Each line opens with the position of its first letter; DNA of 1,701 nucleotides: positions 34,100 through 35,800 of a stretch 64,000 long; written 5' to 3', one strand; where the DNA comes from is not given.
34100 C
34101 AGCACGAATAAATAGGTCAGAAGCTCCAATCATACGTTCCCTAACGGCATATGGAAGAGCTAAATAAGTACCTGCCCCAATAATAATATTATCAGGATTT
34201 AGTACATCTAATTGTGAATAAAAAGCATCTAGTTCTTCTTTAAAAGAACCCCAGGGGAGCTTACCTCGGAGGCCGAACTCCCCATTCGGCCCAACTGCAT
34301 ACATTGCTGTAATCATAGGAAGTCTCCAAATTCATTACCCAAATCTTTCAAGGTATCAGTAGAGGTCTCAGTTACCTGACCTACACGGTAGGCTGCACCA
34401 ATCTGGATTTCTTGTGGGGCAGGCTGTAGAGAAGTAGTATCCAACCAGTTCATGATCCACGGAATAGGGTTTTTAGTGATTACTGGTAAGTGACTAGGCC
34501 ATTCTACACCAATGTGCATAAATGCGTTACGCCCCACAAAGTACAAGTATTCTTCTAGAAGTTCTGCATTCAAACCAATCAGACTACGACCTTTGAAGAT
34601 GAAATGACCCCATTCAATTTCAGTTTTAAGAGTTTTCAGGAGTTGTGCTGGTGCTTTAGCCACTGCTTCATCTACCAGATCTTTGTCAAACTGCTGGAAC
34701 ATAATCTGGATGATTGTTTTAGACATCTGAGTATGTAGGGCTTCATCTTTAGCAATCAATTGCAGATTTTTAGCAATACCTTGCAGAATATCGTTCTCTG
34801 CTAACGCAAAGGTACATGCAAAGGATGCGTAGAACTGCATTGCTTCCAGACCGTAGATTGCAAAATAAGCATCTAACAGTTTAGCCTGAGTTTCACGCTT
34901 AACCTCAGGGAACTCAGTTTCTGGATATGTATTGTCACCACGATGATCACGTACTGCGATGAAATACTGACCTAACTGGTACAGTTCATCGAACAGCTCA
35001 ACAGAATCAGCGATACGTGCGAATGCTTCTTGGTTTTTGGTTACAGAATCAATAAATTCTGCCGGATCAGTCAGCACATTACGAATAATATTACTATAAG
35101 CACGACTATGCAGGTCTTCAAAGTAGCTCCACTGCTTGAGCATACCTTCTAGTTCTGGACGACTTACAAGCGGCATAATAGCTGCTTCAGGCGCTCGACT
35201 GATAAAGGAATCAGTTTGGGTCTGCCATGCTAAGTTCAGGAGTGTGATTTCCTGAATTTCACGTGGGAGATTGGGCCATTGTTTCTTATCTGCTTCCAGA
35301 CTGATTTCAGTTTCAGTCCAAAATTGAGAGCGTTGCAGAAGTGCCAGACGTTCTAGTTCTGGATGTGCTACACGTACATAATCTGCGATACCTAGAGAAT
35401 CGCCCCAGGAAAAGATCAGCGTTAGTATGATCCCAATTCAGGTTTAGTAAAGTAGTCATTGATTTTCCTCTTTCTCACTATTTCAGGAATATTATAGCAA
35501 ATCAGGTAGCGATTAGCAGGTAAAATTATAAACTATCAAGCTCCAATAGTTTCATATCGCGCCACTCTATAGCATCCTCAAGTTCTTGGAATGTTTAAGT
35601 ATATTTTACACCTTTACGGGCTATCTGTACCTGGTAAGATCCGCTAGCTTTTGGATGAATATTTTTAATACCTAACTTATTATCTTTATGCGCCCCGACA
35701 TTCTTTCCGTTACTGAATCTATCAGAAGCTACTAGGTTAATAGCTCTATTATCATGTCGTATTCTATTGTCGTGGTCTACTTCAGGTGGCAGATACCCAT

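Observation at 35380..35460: nrdB needs a +1 frameshift at a C4 run to be read through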

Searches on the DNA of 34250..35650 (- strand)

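Call 3: search_dna_similar(query=window:34250-35560:-, collection=phages, mode=near, max_rows=40)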
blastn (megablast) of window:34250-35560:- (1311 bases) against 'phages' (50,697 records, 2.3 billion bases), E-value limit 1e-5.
Records with a match: 441; places in all: 441; records where one place covers at least 80% of the query: 438.
Best place of each record, by identity: 95-99% 59; 90-95% 214; 80-90% 168.
By first word of the organism name: Salmonella 270; Escherichia 129; Phage 12; Bacteriophage 10; Klebsiella 4; Shigella 4; Listeria 3; Citrobacter 3; Campylobacter 2; Yersinia 2; and 2 more.
By host as written in the record: - 56; Escherichia coli 42; Salmonella enterica subsp. enterica serovar Enteritidis PT1 39; Salmonella sp. 25; Salmonella enterica 22; Salmonella enterica subsp. enterica serovar Enteritidis 21; Salmonella enterica subsp. enterica 18; Salmonella enterica subsp. enterica serovar Typhimurium 17; and 92 more.
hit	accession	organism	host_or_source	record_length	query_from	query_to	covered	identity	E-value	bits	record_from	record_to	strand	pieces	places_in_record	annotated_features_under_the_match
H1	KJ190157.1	Escherichia phage vB_EcoS_FFH_1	Escherichia coli O157:H7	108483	9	1311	99%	96.1%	0e+0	2122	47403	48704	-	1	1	aerobic ribonucleoside diphosphate reductase, small subunit | putative dihydrofolate reductase | H-N-H endonuclease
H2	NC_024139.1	Escherichia phage vB_EcoS_FFH_1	Escherichia coli O157:H7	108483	9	1311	99%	96.1%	0e+0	2122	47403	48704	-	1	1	aerobic ribonucleoside diphosphate reductase, small subunit | putative dihydrofolate reductase | H-N-H endonuclease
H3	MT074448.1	Salmonella phage oldekolle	Salmonella enterica subsp. enterica ...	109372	34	1311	97%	97.2%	0e+0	2159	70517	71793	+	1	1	ribonucleotide-diphosphate reductase class Ia (aerobic) beta subunit | putative dihydrofolate reductase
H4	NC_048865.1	Salmonella phage oldekolle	Salmonella enterica subsp. enterica ...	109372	34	1311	97%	97.2%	0e+0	2159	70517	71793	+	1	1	ribonucleotide-diphosphate reductase class Ia (aerobic) beta subunit | putative dihydrofolate reductase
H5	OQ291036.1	Salmonella phage Kenya-K44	Salmonella enterica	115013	1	1311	100%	94.7%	0e+0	2032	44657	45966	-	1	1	ribonucleotide reductase of class Ia (aerobic), beta subunit | dihydrofolate reductase | homing endonuclease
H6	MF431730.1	Escherichia phage chee24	cow milk cheese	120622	34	1311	97%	96.9%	0e+0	2137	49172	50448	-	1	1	ribonucleotide reductase of class Ia (aerobic), beta subunit | dihydrofolate reductase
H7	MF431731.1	Bacteriophage T5-like pork27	raw pork meat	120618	34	1311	97%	96.9%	0e+0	2137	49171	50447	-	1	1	ribonucleotide reductase of class Ia (aerobic), beta subunit | dihydrofolate reductase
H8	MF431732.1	Bacteriophage T5-like pork29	raw pork meat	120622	34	1311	97%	96.9%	0e+0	2137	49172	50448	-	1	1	ribonucleotide reductase of class Ia (aerobic), beta subunit | dihydrofolate reductase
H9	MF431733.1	Bacteriophage T5-like saus47N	pork sausage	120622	34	1311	97%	96.9%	0e+0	2137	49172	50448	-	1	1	ribonucleotide reductase of class Ia (aerobic), beta subunit | dihydrofolate reductase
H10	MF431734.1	Bacteriophage T5-like saus111K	pork sausage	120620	34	1311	97%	96.9%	0e+0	2137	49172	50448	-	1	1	ribonucleotide reductase of class Ia (aerobic), beta subunit | dihydrofolate reductase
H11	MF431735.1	Bacteriophage T5-like poul124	poultry meat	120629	34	1311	97%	96.9%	0e+0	2137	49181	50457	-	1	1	ribonucleotide reductase of class Ia (aerobic), beta subunit | dihydrofolate reductase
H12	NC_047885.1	Escherichia phage chee24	cow milk cheese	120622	34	1311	97%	96.9%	0e+0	2137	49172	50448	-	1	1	ribonucleotide reductase of class Ia (aerobic), beta subunit | dihydrofolate reductase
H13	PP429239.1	Salmonella phage vB_Si_CECAV_FGS017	Salmonella enterica subsp. enterica ...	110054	1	1311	100%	94.3%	0e+0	2004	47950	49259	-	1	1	ribonucleoside diphosphate reductase small subunit | dihydrofolate reductase | HNH endonuclease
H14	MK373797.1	Escherichia phage vB_EcoS_HASG4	Escherichia coli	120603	34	1311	97%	96.6%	0e+0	2121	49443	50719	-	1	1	ribonucleoside-diphosphate reductase 1 subunit beta | hypothetical protein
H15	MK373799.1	Escherichia phage vB_EcoS_EASG3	Escherichia coli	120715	34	1311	97%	96.6%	0e+0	2121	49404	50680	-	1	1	putative ribonucleoside-diphosphate reductase 1 subunit beta | hypothetical protein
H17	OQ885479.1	Escherichia phage SUT_E1520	Escherichia coli K12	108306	9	1311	99%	94.7%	0e+0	2023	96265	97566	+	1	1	hypothetical protein (x2) | dihydrofolate reductase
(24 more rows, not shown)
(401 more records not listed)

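Call 6: get_annotated_region(hit=H1, flank=1500)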
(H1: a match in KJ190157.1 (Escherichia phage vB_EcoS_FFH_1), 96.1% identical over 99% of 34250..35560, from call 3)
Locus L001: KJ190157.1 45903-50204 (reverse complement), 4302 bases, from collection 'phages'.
description: Escherichia phage vB_EcoS_FFH1, complete genome.
organism: Escherichia phage vB_EcoS_FFH_1 (NCBI taxid 1446489)
taxonomy: Viruses; Duplodnaviria; Heunggongvirae; Uroviricota; Caudoviricetes; Demerecviridae; Markadamsvirinae; Tequintavirus; Tequintavirus FFH1
host: Escherichia coli O157:H7; source: -; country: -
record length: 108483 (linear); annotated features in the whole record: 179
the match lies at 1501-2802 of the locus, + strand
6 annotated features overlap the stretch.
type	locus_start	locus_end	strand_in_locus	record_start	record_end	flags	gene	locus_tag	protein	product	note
CDS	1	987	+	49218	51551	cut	-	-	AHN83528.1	aerobic ribonucleoside diphosphate reductase, large subunit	ORF96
CDS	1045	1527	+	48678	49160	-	-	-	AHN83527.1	H-N-H endonuclease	ORF95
CDS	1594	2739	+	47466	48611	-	-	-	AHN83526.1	aerobic ribonucleoside diphosphate reductase, small subunit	ORF94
CDS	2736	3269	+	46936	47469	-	-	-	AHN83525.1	putative dihydrofolate reductase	ORF93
CDS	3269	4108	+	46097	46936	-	-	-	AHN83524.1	putative thymidylate synthase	ORF92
CDS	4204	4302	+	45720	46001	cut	-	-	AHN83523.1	hypothetical protein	ORF91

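Call 7: get_annotated_region(hit=H3, flank=1500)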
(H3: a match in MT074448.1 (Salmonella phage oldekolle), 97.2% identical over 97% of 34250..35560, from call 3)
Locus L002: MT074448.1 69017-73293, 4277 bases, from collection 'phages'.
description: Salmonella phage oldekolle, complete genome.
organism: Salmonella phage oldekolle (NCBI taxid 2713308)
taxonomy: Viruses; Duplodnaviria; Heunggongvirae; Uroviricota; Caudoviricetes; Demerecviridae; Markadamsvirinae; Tequintavirus; Tequintavirus oldekolle
host: Salmonella enterica subsp. enterica serovar Enteritidis PT1; source: wastewater; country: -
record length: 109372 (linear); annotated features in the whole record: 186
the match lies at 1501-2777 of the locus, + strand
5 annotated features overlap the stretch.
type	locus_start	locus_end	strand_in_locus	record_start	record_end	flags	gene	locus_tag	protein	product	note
CDS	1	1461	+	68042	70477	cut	-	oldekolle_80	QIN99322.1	ribonucleoside diphosphate reductase 1 alpha chain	ribonucleoside diphosphate reductase 1 alpha chain [Escherichia virus EPS7]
CDS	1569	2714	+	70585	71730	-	-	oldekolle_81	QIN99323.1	ribonucleotide-diphosphate reductase class Ia (aerobic) beta subunit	PVOGs: VOG7880; ribonucleotide-diphosphate reductase class Ia (aerobic) beta subunit [Providencia phage vB_PreS_PR1]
CDS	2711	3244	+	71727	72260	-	-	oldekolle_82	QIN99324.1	putative dihydrofolate reductase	PVOGs: VOG0496; putative dihydrofolate reductase [Escherichia virus EPS7]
CDS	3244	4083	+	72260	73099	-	-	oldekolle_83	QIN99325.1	thymidylate synthase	PVOGs: VOG8599; thymidylate synthase [Escherichia phage vB_EcoM_PhAPEC2]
CDS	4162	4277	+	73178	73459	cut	-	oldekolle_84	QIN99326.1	hypothetical protein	PVOGs: VOG8201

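Call 8: get_annotated_region(hit=H17, flank=1500)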
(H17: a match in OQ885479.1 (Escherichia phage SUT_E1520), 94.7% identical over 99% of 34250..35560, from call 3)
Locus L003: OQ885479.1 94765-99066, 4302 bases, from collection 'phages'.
description: Escherichia phage SUT_E1520, complete genome.
organism: Escherichia phage SUT_E1520 (NCBI taxid 3056646)
taxonomy: Viruses; Duplodnaviria; Heunggongvirae; Uroviricota; Caudoviricetes; Demerecviridae; Markadamsvirinae; Tequintavirus
host: Escherichia coli K12; source: sewage water; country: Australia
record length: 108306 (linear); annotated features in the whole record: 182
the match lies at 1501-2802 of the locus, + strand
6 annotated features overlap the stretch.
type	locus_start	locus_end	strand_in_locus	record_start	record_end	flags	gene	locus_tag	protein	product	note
CDS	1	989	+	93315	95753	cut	-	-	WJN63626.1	ribonucleoside-diphosphate reductase large subunit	-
CDS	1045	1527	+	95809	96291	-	-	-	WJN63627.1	hypothetical protein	-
CDS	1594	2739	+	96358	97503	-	-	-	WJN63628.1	hypothetical protein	-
CDS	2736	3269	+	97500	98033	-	-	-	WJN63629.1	dihydrofolate reductase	-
CDS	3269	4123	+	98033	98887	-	-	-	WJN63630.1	thymidylate synthase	-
CDS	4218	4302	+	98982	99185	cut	-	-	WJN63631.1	hypothetical protein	-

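Call 9: get_annotated_region(hit=H5, flank=1500)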
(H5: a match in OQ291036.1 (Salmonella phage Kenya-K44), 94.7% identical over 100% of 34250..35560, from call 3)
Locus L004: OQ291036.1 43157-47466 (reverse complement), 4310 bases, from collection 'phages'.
description: Salmonella phage Kenya-K44, complete genome.
organism: Salmonella phage Kenya-K44 (NCBI taxid 3027631)
taxonomy: Viruses; Duplodnaviria; Heunggongvirae; Uroviricota; Caudoviricetes; Demerecviridae; Markadamsvirinae; Tequintavirus
host: Salmonella enterica; source: -; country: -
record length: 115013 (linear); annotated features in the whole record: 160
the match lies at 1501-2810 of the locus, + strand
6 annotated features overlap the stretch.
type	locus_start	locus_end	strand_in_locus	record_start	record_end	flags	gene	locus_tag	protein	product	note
CDS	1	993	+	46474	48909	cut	-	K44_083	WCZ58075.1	ribonucleotide reductase of class Ia (aerobic), alpha subunit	-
CDS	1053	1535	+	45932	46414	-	-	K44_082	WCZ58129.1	homing endonuclease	-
CDS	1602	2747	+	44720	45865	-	-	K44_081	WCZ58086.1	ribonucleotide reductase of class Ia (aerobic), beta subunit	-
CDS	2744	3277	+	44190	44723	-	-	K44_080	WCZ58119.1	dihydrofolate reductase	-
CDS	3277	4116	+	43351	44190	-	-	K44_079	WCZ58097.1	thymidylate synthase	-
CDS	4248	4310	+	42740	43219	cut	-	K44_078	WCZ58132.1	ribonuclease H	-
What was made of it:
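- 35595..36110 (-): Free-standing HNH homing endonuclease gene between nrdA and nrdB (context only). The same arrangement occurs in FFH1 and Kenya-K44, where nrdB is intact (calls 6, 9).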

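Call 12: search_dna_similar(query=window:35372-35436:-, collection=phages, mode=near, max_rows=30)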
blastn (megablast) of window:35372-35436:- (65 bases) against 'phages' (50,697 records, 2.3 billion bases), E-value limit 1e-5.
Records with a match: 84; places in all: 84; records where one place covers at least 80% of the query: 84.
Best place of each record, by identity: 95-99% 44; 90-95% 31; 80-90% 9.
By first word of the organism name: Salmonella 37; Escherichia 32; Phage 8; Bacteriophage 5; Listeria 1; Citrobacter 1.
By host as written in the record: Escherichia coli 17; - 16; Salmonella enterica subsp. enterica serovar Enteritidis PT1 6; Escherichia coli O157:H7 4; Salmonella enterica subsp. enterica serovar Enteritidis 4; Salmonella enterica subsp. enterica serovar Typhimurium 4; Salmonella enterica 3; Salmonella enterica serotype Enteritidis E2331 3; and 17 more.
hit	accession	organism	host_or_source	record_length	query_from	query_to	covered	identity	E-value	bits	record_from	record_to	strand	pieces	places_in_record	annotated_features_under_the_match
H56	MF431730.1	Escherichia phage chee24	cow milk cheese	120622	1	65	100%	98.5%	5e-24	113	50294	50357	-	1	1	ribonucleotide reductase of class Ia (aerobic), beta subunit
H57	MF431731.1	Bacteriophage T5-like pork27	raw pork meat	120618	1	65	100%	98.5%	5e-24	113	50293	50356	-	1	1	ribonucleotide reductase of class Ia (aerobic), beta subunit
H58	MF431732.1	Bacteriophage T5-like pork29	raw pork meat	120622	1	65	100%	98.5%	5e-24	113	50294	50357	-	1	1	ribonucleotide reductase of class Ia (aerobic), beta subunit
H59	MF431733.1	Bacteriophage T5-like saus47N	pork sausage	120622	1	65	100%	98.5%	5e-24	113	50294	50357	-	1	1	ribonucleotide reductase of class Ia (aerobic), beta subunit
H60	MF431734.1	Bacteriophage T5-like saus111K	pork sausage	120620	1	65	100%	98.5%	5e-24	113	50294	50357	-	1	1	ribonucleotide reductase of class Ia (aerobic), beta subunit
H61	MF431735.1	Bacteriophage T5-like poul124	poultry meat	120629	1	65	100%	98.5%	5e-24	113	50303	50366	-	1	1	ribonucleotide reductase of class Ia (aerobic), beta subunit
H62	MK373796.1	Escherichia phage vB_EcoS_HdH2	Escherichia coli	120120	1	65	100%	98.5%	5e-24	113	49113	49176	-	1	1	putative ribonucleoside-diphosphate reductase 1 subunit beta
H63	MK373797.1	Escherichia phage vB_EcoS_HASG4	Escherichia coli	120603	1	65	100%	98.5%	5e-24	113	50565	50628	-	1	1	ribonucleoside-diphosphate reductase 1 subunit beta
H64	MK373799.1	Escherichia phage vB_EcoS_EASG3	Escherichia coli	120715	1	65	100%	98.5%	5e-24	113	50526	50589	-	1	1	putative ribonucleoside-diphosphate reductase 1 subunit beta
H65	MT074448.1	Salmonella phage oldekolle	Salmonella enterica subsp. enterica ...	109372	1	65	100%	98.5%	5e-24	113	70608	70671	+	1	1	ribonucleotide-diphosphate reductase class Ia (aerobic) beta subunit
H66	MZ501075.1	Escherichia phage IrisVonRoten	Escherichia coli K-12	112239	1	65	100%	98.5%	5e-24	113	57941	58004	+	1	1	ribonucleoside diphosphate reductase beta subunit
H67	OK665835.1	Escherichia phage EC100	Escherichia coli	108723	1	65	100%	98.5%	5e-24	113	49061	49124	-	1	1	ribonucleotide reductase of class Ia (aerobic), beta subunit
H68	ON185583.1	Escherichia phage EC122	Escherichia coli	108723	1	65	100%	98.5%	5e-24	113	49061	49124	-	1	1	ribonucleotide reductase of class Ia (aerobic), beta subunit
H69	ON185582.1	Escherichia phage EC105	Escherichia coli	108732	1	65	100%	98.5%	5e-24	113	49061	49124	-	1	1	ribonucleotide reductase of class Ia (aerobic), beta subunit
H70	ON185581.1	Escherichia phage EC104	Escherichia coli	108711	1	65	100%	98.5%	5e-24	113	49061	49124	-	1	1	ribonucleotide reductase of class Ia (aerobic), beta subunit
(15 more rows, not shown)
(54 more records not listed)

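Call 39: search_dna_similar(query=window:34250-35560:-, collection=ecoli_genomes, mode=near, max_rows=10)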
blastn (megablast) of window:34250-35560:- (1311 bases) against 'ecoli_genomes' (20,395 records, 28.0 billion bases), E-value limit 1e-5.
No match.

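Call 40: search_dna_similar(query=window:34250-35560:-, collection=plasmids, mode=near, max_rows=10)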
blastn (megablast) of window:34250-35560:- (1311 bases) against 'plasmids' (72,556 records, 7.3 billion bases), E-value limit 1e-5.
No match.
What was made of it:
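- Tried and rejected: The nrdB region has no match in the E. coli complete genomes or in PLSDB plasmids (calls 39, 40).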

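Call 46: search_rna_families(source=window, start=35150, end=35650, threshold=evalue, max_evalue=1)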
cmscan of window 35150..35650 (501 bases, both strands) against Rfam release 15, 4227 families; matches with E-value up to 1: 0.
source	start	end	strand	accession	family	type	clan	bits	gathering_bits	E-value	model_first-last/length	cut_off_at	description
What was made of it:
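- No Rfam family matches (call 46).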
